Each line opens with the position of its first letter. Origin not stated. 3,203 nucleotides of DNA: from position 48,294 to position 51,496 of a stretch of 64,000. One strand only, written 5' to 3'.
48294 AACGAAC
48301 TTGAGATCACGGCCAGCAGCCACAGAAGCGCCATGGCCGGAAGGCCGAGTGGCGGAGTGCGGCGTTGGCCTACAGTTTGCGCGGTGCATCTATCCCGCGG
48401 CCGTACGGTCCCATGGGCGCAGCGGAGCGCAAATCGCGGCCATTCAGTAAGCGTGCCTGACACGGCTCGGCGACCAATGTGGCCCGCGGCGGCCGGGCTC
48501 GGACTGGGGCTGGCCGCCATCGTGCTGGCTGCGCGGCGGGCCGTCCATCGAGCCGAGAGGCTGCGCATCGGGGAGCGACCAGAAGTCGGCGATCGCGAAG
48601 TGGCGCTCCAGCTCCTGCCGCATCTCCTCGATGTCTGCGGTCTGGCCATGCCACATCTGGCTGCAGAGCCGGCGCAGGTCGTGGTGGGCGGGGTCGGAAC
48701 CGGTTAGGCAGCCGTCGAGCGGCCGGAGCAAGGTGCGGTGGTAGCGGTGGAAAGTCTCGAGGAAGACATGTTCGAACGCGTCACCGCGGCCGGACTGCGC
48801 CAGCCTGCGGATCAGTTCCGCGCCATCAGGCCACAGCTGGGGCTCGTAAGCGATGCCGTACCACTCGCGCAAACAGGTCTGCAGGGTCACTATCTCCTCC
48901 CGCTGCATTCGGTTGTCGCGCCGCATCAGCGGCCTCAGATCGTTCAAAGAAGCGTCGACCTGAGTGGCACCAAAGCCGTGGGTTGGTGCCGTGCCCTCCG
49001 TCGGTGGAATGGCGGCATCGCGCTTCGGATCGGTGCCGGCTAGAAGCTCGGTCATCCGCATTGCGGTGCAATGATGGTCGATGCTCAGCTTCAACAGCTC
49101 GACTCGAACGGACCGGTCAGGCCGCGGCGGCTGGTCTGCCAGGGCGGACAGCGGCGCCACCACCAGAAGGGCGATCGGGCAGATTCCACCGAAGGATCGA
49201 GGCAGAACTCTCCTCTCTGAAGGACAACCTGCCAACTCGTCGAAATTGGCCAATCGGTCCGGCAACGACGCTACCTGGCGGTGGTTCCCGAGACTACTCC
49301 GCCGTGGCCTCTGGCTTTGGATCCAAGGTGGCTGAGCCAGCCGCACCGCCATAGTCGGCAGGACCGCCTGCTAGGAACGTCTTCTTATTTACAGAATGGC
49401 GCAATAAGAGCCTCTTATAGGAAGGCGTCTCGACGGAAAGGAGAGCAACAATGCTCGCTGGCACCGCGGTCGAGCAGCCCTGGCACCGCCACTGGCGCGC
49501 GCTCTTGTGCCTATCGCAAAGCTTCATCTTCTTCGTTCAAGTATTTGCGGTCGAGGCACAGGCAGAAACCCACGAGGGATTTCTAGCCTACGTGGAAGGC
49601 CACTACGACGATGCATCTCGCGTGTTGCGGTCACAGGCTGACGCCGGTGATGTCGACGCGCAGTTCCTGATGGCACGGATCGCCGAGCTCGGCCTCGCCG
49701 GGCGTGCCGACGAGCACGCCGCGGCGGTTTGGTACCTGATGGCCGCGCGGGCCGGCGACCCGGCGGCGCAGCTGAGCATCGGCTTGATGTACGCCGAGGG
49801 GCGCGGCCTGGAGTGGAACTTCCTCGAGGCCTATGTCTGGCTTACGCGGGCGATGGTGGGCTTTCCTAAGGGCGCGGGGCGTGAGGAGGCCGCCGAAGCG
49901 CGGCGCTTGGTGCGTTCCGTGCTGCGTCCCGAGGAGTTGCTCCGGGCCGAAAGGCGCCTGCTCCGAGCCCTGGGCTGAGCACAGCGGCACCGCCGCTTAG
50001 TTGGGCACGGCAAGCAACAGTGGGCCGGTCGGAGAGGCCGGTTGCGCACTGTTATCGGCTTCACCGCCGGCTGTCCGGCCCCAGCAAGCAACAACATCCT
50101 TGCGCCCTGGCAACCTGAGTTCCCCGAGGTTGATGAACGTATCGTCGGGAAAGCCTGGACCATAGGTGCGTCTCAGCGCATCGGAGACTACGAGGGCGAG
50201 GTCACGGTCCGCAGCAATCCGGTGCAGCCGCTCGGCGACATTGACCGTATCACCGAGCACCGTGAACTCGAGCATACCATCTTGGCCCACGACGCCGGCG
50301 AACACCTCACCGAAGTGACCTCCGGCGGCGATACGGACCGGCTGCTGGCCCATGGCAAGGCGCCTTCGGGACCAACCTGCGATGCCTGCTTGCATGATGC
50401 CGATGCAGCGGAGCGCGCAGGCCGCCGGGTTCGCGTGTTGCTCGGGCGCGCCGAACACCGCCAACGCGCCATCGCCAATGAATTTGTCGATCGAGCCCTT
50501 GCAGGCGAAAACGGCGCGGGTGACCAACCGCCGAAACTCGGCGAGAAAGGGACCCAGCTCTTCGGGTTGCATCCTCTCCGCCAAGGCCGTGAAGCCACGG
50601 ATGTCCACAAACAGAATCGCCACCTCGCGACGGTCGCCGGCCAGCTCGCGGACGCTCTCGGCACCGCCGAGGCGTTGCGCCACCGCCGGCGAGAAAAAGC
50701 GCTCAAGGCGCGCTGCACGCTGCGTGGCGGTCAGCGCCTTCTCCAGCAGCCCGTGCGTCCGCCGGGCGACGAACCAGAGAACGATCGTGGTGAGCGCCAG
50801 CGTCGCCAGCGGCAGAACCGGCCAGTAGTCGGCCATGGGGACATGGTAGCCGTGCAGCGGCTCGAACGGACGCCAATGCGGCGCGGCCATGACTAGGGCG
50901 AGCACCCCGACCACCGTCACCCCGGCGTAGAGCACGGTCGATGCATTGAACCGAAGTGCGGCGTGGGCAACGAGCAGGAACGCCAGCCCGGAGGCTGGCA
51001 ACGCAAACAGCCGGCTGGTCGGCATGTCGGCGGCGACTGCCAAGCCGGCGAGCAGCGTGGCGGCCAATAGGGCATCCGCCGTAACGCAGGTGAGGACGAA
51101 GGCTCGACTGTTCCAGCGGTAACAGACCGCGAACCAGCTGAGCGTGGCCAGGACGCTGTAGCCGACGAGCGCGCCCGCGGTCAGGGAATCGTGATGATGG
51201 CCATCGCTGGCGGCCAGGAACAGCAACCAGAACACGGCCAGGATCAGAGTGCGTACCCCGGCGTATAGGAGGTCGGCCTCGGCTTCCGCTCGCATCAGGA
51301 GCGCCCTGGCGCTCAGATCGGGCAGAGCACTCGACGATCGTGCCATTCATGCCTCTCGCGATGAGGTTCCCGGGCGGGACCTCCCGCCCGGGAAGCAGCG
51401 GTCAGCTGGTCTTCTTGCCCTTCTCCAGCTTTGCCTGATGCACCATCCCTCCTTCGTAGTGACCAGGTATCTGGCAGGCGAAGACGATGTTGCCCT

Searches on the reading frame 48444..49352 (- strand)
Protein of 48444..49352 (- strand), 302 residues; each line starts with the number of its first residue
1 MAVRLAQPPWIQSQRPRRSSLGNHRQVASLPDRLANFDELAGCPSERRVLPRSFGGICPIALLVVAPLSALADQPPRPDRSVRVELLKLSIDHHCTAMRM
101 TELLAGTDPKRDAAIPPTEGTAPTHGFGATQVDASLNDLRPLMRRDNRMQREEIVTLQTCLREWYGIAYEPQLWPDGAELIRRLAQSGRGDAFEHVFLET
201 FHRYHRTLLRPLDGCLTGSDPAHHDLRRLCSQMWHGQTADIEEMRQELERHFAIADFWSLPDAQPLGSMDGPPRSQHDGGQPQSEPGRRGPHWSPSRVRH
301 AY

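Call 17: search_protein_families(library=pfam, proteins=[window:48444-49352:-], max_evalue=0.001)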
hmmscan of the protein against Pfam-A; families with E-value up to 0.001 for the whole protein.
window:48444-49352:- (302 aa): 1 family
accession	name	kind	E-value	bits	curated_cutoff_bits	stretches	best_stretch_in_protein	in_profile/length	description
PF03713.19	DUF305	-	2e-07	31.6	27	1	147-246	39-149/151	Domain of unknown function (DUF305)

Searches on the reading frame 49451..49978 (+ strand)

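Call 73: search_protein_families(library=pfam, proteins=[window:49451-49978:+], max_evalue=0.00001)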
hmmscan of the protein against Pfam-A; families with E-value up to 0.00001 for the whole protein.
window:49451-49978:+ (175 aa): 1 family
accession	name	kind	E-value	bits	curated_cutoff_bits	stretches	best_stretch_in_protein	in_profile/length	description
PF08238.18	Sel1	-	7e-08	33.2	30.7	0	69-103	2-36/36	Sel1 repeat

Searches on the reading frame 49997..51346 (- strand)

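Call 73: search_protein_families(library=pfam, proteins=[window:49997-51346:-], max_evalue=0.00001)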
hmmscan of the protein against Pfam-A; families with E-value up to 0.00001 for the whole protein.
window:49997-51346:- (449 aa): 1 family
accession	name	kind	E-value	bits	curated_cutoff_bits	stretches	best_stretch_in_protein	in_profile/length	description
PF00211.25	Guanylate_cyc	-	1.2e-14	54.8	21.9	1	240-386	7-148/183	Adenylate and Guanylate cyclase catalytic domain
